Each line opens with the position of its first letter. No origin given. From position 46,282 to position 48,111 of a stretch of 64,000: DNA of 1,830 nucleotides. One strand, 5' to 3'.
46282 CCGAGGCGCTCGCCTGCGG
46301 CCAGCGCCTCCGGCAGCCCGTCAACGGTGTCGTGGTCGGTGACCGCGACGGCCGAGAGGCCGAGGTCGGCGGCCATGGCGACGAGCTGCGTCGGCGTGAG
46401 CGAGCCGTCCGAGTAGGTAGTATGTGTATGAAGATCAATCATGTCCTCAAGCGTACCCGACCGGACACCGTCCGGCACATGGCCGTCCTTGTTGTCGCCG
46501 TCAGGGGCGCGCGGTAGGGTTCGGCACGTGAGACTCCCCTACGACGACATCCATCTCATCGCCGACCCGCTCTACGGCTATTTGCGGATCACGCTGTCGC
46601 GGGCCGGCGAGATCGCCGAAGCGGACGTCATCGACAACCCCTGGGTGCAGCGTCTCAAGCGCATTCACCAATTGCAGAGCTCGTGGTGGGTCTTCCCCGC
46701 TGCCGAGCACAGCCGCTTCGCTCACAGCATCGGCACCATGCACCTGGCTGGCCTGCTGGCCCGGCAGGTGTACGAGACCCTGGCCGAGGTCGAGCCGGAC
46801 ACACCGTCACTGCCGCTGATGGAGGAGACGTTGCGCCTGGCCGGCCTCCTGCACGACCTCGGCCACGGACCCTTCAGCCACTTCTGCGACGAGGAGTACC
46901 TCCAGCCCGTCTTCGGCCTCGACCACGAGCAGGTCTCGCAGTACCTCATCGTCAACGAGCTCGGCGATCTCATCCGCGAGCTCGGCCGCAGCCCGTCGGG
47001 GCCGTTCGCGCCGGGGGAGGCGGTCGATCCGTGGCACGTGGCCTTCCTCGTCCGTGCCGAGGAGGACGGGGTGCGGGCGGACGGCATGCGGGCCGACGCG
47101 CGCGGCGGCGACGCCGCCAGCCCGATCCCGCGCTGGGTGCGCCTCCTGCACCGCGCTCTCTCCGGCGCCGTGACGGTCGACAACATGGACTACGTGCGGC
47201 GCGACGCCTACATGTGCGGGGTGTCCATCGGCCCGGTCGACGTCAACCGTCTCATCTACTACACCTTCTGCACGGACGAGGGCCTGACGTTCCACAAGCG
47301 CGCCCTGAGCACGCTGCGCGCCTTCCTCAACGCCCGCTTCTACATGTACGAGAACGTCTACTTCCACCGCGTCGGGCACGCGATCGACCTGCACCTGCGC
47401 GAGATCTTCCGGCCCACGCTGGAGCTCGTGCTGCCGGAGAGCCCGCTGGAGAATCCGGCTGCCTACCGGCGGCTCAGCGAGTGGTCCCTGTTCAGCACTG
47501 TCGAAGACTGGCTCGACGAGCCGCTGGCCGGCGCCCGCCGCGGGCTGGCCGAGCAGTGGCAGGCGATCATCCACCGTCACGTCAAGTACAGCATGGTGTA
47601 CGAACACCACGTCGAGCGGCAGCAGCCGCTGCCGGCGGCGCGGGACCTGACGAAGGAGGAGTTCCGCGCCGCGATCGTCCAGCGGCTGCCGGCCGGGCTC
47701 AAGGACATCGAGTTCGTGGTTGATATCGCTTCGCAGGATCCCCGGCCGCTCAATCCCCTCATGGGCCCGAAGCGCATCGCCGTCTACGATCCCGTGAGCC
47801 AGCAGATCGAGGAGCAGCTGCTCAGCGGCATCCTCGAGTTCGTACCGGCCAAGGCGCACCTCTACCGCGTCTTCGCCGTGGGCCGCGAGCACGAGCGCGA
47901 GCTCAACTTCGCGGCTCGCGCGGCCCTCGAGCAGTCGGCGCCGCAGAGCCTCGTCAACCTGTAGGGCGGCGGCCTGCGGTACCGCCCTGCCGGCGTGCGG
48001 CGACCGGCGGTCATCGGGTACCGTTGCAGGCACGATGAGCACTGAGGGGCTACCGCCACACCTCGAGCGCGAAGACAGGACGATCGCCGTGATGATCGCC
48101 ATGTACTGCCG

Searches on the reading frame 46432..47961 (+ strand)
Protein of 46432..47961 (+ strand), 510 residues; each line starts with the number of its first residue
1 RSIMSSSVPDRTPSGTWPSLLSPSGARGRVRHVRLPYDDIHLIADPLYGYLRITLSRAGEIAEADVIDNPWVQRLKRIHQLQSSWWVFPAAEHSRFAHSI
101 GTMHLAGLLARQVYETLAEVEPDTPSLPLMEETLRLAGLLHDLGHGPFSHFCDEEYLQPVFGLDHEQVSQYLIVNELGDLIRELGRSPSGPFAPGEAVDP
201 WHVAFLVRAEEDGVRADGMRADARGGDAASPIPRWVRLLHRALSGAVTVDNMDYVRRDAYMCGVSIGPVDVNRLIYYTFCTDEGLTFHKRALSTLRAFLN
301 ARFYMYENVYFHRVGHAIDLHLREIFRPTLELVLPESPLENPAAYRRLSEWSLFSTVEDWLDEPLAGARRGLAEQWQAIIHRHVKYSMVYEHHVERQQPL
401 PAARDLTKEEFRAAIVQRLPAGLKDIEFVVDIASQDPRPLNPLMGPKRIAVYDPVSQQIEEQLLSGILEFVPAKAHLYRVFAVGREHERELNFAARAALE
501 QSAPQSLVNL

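Call 41: search_protein_families(library=pfam, proteins=[window:46432-47961:+], max_evalue=0.00001)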
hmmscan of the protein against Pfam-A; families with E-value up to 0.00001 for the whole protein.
window:46432-47961:+ (510 aa): 2 families
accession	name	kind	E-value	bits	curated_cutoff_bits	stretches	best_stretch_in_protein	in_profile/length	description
PF01966.28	HD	-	1.7e-10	41.6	22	1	95-180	1-73/116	HD domain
PF19276.4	HD_assoc_2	-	2.2e-06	27.7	23.1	0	269-317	1-49/222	HD associated region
